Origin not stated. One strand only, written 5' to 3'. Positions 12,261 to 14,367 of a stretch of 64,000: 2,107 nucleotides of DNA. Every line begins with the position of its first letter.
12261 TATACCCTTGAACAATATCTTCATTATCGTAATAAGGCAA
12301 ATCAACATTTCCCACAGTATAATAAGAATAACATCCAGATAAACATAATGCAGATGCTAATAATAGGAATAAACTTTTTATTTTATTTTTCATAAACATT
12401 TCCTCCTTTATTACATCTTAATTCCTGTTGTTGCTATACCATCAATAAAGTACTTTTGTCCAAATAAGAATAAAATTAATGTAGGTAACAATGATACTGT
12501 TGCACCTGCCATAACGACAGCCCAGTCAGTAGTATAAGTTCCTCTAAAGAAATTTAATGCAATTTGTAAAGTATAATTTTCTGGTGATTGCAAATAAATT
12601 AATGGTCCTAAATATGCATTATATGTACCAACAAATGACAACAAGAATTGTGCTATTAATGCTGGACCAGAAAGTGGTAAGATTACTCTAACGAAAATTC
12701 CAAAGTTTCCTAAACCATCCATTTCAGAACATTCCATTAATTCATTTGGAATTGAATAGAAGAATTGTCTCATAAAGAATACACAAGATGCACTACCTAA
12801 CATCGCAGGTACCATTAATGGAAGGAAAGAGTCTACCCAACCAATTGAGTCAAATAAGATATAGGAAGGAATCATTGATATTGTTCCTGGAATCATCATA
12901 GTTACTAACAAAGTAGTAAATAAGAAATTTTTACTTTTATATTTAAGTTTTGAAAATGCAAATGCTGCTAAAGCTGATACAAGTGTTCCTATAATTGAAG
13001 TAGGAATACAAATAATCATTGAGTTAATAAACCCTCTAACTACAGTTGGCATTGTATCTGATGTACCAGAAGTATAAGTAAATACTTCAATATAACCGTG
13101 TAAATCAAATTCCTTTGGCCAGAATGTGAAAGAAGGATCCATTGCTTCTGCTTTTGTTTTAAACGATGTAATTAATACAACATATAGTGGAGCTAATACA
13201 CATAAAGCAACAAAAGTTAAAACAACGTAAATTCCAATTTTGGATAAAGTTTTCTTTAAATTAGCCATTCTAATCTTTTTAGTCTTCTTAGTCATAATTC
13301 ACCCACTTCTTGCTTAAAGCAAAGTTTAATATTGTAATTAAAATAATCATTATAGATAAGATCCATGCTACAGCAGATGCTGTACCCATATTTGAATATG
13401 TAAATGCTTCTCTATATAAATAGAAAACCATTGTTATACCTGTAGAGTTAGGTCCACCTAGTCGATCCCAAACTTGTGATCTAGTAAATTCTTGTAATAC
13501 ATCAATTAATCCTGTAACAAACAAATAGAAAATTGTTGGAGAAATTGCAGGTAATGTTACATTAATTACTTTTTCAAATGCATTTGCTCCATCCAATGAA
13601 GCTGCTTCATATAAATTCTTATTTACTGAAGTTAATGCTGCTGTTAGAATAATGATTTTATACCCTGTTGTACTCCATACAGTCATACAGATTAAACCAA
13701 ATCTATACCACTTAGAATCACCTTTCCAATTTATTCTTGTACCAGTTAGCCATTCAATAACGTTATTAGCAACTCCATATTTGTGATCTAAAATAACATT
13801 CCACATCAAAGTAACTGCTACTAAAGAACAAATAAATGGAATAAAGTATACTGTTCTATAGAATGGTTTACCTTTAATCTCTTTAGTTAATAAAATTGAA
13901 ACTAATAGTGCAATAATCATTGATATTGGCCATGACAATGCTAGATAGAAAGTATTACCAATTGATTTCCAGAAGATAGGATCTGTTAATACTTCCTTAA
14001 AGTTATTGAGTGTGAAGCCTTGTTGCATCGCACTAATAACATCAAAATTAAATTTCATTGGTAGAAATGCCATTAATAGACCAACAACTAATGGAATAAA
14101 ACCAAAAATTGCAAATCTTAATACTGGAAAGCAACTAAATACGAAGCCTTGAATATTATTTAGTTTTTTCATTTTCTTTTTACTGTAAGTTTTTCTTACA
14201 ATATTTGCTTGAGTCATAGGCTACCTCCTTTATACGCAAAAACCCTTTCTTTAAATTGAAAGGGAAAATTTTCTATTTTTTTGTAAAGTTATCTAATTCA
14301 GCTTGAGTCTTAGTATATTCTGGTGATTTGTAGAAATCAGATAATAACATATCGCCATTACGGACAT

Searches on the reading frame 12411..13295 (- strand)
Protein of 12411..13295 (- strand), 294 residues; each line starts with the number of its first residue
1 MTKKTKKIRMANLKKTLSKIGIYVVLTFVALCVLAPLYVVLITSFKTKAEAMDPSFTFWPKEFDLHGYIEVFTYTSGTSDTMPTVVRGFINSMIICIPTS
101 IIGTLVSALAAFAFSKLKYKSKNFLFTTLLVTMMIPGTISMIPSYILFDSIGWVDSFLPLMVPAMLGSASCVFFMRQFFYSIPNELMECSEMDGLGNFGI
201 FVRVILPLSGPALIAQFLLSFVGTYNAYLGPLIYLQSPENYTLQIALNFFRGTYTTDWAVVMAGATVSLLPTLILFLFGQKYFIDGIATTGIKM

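Call 51: search_protein_families(library=pfam, proteins=[window:12411-13295:-], max_evalue=0.00001)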
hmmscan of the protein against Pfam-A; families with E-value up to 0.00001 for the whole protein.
window:12411-13295:- (294 aa): 1 family
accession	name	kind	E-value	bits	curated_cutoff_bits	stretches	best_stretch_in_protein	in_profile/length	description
PF00528.27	BPD_transp_1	-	1.1e-14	55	26.4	1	103-280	1-175/184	Binding-protein-dependent transport system inner membrane component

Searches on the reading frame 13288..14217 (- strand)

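Call 51: search_protein_families(library=pfam, proteins=[window:13288-14217:-], max_evalue=0.00001)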
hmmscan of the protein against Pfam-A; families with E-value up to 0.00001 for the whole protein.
window:13288-14217:- (309 aa): 1 family
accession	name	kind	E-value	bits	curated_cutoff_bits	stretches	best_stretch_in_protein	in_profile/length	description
PF00528.27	BPD_transp_1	-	3.2e-10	40.5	26.4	1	109-300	43-173/184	Binding-protein-dependent transport system inner membrane component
